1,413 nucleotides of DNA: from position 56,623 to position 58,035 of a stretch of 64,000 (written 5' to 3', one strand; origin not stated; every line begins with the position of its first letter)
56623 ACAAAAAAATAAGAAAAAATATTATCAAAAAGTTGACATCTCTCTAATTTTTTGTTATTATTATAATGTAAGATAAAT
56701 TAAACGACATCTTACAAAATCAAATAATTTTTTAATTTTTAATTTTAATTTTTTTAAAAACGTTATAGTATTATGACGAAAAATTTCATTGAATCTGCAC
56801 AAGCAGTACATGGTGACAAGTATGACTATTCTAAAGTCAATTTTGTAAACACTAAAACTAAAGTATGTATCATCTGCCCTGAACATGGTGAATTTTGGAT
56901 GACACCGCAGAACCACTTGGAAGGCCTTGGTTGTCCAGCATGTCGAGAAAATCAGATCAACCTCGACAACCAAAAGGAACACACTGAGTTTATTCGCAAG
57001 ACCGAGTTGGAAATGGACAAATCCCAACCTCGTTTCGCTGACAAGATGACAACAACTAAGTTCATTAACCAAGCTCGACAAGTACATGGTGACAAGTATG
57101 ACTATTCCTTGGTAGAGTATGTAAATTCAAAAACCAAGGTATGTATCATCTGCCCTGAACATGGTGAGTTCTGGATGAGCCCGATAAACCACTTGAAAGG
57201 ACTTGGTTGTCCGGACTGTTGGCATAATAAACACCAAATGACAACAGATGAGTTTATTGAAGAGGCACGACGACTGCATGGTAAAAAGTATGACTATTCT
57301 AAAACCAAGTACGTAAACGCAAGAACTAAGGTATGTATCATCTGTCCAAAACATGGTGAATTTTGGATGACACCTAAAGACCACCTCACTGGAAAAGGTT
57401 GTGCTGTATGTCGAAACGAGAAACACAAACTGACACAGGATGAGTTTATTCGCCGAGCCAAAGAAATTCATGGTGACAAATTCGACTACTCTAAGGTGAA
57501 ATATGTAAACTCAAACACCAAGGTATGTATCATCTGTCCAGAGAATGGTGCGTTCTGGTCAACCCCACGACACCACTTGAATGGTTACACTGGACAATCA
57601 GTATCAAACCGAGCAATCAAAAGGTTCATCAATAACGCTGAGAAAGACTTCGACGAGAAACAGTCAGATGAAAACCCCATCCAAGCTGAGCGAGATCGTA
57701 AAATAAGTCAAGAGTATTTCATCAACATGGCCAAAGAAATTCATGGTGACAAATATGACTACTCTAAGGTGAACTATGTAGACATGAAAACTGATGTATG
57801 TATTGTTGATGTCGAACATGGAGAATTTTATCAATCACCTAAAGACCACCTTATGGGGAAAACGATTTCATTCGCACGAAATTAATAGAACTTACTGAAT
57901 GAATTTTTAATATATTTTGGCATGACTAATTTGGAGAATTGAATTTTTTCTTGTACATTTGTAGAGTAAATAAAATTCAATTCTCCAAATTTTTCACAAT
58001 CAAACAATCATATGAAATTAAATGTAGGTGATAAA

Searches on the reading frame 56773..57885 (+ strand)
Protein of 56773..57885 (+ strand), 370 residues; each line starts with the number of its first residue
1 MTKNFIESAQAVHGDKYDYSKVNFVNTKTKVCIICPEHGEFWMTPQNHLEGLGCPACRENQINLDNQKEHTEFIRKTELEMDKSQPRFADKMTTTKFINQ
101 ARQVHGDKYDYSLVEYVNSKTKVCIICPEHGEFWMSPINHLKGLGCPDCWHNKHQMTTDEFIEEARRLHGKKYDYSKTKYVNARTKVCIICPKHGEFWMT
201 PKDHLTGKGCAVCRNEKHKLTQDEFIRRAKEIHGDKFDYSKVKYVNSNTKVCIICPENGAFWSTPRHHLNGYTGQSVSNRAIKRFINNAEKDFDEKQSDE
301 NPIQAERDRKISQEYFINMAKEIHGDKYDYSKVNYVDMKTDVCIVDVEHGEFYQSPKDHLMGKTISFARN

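Call 59: search_protein_families(library=phrogs, proteins=[window:56773-57885:+], max_evalue=0.00001)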
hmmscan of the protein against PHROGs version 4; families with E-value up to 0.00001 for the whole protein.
window:56773-57885:+ (370 aa): 3 families
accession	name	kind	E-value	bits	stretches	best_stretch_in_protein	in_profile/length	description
phrog_681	-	DNA, RNA and nucleotide metabolism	3.4e-63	215.1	2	84-272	235-422/576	endonuclease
phrog_4605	-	unknown function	7.4e-61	205.5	5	82-159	37-115/151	-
phrog_559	-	DNA, RNA and nucleotide metabolism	1.2e-58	200.3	3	90-292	121-323/607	HNH endonuclease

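Call 60: search_protein_families(library=pfam, proteins=[window:56773-57885:+], max_evalue=0.001)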
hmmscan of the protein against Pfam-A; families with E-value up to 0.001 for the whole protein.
window:56773-57885:+ (370 aa): 7 families
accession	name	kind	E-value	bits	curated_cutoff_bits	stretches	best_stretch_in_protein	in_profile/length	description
PF05265.19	DUF723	-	8.5e-08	32.5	20.9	0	110-149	18-59/60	Protein of unknown function (DUF723)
PF14311.12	DUF4379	-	1.7e-06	28.6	24.5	0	118-150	21-54/56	Probable Treble clef zinc finger domain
PF01900.24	RNase_P_Rpp14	-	7.3e-06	26.5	23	0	236-255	41-61/104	Rpp14/Pop5 family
PF12174.13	RST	-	4.3e-05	23.8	22.7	0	216-236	36-56/67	RCD1-SRO-TAF4 (RST) plant domain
PF17901.7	EF-hand_12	-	0.00011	23.1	25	0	156-198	40-80/93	EF-hand fold domain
PF04463.17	2-thiour_desulf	-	0.00064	20.2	34.7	0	242-297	28-76/141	2-thiouracil desulfurase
PF23205.1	DUF7063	-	0.00072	20.1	27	0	181-203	45-67/85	Domain of unknown function (DUF7063)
